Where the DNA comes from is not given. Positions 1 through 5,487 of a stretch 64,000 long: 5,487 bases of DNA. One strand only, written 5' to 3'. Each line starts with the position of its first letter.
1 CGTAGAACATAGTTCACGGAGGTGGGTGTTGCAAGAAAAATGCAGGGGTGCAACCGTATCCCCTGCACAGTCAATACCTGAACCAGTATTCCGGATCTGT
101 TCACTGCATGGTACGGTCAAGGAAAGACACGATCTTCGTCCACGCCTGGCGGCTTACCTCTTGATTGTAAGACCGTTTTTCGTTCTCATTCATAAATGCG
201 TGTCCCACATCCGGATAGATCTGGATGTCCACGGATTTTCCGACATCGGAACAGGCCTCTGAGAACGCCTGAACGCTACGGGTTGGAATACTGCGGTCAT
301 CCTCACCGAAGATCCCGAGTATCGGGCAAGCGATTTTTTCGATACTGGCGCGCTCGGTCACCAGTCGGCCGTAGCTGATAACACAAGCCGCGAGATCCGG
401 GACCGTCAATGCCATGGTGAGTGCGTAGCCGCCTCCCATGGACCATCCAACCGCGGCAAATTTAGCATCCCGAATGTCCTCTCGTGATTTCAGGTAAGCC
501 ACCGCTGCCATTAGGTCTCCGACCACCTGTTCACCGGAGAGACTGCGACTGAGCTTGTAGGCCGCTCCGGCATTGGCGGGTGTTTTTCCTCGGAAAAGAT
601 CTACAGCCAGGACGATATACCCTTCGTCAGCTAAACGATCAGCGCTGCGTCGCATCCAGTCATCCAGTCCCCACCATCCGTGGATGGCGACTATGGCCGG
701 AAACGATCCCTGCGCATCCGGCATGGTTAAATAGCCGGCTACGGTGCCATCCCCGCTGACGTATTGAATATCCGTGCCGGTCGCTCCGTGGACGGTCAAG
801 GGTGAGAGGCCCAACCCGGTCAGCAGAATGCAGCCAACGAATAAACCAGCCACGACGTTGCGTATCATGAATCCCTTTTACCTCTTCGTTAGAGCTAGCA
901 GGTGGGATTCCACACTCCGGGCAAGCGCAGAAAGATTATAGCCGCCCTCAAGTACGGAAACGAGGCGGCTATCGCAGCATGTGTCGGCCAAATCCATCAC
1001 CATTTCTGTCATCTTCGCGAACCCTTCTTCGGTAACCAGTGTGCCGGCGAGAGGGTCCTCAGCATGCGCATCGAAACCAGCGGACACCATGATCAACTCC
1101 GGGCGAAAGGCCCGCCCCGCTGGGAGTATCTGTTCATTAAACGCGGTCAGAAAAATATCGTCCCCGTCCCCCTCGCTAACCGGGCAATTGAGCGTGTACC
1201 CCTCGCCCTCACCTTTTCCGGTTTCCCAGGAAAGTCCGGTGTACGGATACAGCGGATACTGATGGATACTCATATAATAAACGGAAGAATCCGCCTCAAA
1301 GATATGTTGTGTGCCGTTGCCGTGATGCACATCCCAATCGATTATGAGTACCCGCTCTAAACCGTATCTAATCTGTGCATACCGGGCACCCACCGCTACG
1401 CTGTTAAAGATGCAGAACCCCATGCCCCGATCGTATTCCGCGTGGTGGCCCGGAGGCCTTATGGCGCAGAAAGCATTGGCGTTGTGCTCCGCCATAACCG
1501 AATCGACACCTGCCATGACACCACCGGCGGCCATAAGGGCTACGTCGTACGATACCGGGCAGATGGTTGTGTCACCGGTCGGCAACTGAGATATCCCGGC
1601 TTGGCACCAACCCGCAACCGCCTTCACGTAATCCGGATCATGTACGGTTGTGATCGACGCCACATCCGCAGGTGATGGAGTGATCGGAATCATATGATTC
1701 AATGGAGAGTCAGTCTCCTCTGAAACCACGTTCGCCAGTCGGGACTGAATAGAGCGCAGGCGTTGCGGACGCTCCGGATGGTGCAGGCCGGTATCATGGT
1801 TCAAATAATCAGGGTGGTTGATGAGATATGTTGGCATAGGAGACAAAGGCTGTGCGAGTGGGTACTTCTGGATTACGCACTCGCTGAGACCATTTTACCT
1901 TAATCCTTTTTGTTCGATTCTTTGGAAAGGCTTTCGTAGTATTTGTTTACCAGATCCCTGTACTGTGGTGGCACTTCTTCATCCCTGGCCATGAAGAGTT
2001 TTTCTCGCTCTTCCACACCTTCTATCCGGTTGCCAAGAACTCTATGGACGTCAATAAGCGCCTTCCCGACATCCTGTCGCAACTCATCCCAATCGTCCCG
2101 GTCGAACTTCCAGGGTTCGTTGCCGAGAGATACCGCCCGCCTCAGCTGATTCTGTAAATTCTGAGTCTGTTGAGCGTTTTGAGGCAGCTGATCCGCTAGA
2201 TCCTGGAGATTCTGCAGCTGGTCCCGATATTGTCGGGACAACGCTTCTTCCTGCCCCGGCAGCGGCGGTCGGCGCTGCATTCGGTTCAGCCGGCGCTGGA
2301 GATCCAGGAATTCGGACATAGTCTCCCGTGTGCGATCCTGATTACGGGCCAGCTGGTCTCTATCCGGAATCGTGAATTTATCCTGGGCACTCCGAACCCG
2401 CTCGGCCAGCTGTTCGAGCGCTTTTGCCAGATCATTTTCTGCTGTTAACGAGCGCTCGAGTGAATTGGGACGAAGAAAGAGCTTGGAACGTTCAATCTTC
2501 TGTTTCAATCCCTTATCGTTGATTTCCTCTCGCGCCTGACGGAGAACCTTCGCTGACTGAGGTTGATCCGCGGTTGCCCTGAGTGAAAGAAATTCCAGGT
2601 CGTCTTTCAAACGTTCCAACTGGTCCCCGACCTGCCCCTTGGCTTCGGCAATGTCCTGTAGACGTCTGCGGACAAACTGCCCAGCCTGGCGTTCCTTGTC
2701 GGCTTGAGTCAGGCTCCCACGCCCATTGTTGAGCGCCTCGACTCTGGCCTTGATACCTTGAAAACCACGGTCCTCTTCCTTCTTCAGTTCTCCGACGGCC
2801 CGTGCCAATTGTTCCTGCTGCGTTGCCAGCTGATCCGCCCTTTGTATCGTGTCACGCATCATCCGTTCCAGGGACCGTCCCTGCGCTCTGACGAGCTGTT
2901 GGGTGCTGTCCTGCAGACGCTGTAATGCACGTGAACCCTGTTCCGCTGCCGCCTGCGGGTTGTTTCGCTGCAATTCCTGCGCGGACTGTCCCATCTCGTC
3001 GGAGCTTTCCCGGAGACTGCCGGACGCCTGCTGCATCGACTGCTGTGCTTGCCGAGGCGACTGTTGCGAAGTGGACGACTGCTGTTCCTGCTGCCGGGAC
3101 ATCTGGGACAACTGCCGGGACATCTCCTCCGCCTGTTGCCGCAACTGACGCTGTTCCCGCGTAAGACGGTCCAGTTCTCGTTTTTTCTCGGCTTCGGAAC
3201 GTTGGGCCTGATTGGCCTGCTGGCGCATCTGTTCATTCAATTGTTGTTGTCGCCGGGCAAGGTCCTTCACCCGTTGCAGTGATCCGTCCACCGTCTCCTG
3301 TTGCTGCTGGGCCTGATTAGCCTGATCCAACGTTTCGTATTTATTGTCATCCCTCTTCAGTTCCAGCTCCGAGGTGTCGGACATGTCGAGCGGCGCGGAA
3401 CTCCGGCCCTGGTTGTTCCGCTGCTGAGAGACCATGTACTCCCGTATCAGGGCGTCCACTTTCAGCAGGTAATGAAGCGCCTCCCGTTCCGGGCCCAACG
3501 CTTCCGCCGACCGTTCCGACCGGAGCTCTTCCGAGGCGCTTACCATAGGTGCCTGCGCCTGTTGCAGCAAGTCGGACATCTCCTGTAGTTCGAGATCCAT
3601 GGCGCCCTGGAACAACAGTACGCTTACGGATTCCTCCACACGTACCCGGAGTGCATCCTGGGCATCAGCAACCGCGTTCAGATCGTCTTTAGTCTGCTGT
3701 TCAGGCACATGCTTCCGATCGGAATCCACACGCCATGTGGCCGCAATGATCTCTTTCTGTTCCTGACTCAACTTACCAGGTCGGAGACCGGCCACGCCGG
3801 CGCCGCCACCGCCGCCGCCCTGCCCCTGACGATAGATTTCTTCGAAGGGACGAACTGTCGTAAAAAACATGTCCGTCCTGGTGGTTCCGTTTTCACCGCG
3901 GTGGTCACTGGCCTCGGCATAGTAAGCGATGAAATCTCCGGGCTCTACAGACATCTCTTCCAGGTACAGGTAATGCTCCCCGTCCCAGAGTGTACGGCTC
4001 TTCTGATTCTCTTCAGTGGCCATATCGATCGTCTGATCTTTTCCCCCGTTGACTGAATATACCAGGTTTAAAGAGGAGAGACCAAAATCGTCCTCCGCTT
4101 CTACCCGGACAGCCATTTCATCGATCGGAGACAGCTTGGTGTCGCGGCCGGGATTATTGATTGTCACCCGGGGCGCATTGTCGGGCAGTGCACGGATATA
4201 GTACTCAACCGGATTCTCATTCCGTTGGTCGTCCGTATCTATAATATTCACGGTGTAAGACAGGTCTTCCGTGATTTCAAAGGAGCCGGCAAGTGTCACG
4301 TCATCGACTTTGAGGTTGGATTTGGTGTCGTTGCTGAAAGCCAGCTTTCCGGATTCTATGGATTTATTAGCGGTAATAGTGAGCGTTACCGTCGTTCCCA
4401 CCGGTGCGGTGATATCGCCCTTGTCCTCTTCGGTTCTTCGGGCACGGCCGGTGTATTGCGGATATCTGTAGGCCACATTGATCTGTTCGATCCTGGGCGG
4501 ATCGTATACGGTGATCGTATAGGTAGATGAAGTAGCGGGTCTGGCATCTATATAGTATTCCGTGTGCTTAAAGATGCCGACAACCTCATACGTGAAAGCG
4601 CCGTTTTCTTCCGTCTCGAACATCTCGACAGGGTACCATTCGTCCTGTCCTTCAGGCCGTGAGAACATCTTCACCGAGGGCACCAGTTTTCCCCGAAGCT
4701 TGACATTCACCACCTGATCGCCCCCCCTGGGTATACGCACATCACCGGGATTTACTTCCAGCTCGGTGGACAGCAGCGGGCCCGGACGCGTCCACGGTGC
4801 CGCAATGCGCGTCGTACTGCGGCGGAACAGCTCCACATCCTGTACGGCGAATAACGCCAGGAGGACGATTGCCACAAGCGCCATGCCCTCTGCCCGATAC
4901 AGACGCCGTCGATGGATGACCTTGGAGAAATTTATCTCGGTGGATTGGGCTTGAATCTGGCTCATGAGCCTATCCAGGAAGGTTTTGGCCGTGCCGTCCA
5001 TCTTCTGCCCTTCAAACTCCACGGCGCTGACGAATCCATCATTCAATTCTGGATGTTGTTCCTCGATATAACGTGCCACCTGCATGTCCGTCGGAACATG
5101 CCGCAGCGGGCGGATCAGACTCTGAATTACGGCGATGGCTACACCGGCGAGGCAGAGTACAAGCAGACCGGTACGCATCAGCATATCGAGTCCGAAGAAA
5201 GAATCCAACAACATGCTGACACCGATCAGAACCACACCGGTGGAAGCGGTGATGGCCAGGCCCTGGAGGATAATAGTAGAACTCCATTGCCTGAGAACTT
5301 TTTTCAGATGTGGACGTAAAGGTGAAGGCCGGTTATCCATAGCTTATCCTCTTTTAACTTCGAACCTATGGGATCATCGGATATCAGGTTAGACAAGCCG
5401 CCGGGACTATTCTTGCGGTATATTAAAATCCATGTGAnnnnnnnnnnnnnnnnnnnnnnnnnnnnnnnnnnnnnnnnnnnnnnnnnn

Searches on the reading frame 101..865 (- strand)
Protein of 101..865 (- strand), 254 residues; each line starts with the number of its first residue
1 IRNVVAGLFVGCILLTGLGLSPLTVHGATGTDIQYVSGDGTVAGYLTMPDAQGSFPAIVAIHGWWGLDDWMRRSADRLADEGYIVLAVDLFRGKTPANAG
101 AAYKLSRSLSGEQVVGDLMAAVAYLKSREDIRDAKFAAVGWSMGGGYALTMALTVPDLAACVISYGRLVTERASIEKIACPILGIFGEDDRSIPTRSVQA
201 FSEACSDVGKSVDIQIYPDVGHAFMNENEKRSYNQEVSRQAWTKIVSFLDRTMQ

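Call 9: search_protein_families(library=pfam, proteins=[window:101-865:-], max_evalue=0.001)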
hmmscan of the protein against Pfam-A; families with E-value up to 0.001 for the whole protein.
window:101-865:- (254 aa): 11 families
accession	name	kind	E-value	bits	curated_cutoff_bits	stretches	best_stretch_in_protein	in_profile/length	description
PF01738.24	DLH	-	1.1e-45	156.3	21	1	43-251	2-215/217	Dienelactone hydrolase family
PF00326.27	Peptidase_S9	-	1.4e-15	57.8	22.6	2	77-164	9-94/213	Prolyl oligopeptidase family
PF12146.15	Hydrolase_4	-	5.7e-12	45.9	27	1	57-163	6-106/239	Serine aminopeptidase, S33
PF02230.22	Abhydrolase_2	-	1.9e-09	38.1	23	1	131-227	102-204/217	Phospholipase/Carboxylesterase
PF12740.14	PETase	-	1.3e-08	35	28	1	32-197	28-186/263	PET hydrolase-like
PF00561.26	Abhydrolase_1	-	4.5e-08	33.5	25.8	1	56-165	1-100/245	alpha/beta hydrolase fold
PF12697.13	Abhydrolase_6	-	8.7e-08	33.5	26.3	1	58-161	1-89/217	Alpha/beta hydrolase family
PF08840.17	BAAT_C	-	2e-07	31.7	20.9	0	121-168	9-56/210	BAAT / Acyl-CoA thioester hydrolase C terminal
PF07224.18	Chlorophyllase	-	8.9e-06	25.1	26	1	46-157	33-139/301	Chlorophyllase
PF05448.18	AXE1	-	3.3e-05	23.3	21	0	38-166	65-208/321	Acetyl xylan esterase (AXE1)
PF20434.5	BD-FAE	-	0.00068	19.6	26.8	0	50-154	8-109/215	BD-FAE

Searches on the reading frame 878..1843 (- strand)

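Call 9: search_protein_families(library=pfam, proteins=[window:878-1843:-], max_evalue=0.001)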
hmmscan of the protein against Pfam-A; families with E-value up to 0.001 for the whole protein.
window:878-1843:- (321 aa): 1 family
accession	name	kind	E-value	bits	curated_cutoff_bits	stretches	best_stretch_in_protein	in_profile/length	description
PF00850.24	Hist_deacetyl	-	5.1e-98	328.5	27.9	1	22-317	1-297/298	Histone deacetylase domain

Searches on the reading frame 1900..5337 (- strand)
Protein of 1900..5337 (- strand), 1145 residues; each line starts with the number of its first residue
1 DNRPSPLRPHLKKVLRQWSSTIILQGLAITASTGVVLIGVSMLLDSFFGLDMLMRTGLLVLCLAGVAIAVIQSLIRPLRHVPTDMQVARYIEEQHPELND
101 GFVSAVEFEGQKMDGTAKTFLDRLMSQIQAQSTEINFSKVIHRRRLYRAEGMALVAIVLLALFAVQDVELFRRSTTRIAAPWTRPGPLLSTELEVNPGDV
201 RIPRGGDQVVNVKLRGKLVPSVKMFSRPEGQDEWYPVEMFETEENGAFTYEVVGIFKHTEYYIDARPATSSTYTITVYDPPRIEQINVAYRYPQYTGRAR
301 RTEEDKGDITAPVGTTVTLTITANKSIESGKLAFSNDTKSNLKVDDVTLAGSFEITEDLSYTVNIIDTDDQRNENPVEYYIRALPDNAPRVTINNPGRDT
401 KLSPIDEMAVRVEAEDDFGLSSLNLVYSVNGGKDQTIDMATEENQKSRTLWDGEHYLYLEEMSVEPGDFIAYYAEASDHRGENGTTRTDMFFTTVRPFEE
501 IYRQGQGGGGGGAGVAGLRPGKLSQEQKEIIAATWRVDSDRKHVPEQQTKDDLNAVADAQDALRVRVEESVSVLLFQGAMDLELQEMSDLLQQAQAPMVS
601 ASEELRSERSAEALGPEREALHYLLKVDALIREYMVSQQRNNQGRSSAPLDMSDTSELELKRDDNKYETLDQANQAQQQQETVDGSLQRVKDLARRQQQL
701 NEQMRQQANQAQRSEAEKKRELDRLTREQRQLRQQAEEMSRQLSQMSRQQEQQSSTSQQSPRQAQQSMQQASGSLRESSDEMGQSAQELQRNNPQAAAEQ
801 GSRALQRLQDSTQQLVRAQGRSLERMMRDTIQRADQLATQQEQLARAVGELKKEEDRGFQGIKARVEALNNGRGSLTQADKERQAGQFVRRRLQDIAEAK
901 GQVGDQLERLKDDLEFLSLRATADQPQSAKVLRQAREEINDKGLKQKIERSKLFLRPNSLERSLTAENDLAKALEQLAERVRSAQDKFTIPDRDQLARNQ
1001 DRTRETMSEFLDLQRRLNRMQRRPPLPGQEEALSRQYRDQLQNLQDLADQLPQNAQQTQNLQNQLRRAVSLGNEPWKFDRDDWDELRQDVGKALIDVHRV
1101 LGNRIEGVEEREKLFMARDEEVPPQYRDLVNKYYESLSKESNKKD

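Call 9: search_protein_families(library=pfam, proteins=[window:1900-5337:-], max_evalue=0.001)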
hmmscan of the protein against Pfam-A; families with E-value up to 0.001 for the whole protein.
window:1900-5337:- (1145 aa): 1 family
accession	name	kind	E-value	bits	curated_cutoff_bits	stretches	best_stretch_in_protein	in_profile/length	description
PF13779.11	DUF4175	-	1.8e-14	53.2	27.3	2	273-434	184-328/825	Domain of unknown function (DUF4175)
